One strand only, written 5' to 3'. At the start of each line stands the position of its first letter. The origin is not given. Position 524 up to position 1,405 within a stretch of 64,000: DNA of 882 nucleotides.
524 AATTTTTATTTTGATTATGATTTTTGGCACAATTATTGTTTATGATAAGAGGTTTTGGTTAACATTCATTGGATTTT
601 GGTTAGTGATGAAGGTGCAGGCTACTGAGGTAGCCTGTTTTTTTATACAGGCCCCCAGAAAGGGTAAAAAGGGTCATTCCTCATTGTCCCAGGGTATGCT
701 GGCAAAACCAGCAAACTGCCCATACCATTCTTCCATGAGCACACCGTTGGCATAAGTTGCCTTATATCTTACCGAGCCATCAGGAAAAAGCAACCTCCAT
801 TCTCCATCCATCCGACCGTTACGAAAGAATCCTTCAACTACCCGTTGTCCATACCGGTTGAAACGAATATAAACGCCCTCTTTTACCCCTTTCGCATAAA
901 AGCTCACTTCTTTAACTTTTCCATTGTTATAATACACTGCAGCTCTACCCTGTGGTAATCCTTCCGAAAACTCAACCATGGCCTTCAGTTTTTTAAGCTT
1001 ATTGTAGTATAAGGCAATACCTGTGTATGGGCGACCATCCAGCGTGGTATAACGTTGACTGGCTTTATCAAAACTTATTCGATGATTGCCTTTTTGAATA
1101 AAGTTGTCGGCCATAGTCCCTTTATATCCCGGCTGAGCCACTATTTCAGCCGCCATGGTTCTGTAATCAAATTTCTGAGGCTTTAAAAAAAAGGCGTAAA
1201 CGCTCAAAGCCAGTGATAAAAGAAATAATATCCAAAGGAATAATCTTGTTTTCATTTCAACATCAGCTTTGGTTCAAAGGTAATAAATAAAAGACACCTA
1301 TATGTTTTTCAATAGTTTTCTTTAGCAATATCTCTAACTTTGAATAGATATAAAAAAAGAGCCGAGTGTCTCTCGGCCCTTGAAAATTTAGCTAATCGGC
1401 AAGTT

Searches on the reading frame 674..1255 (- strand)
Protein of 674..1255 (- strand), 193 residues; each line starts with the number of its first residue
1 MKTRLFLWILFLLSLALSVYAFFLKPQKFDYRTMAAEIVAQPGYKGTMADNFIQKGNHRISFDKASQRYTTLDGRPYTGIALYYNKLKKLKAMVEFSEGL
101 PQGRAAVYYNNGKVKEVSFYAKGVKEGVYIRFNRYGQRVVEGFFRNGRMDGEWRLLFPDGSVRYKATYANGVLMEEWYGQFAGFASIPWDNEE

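Call 39: search_protein_families(library=pfam, proteins=[window:674-1255:-], max_evalue=0.05)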
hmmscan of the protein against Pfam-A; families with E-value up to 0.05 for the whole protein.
window:674-1255:- (193 aa): 2 families
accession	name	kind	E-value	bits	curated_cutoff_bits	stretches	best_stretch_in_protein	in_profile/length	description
PF07661.19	MORN_2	-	2.7e-07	30.5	29.6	0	149-170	1-22/22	MORN repeat variant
PF02493.26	MORN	-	0.0077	16.5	22.5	0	141-161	2-22/23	MORN repeat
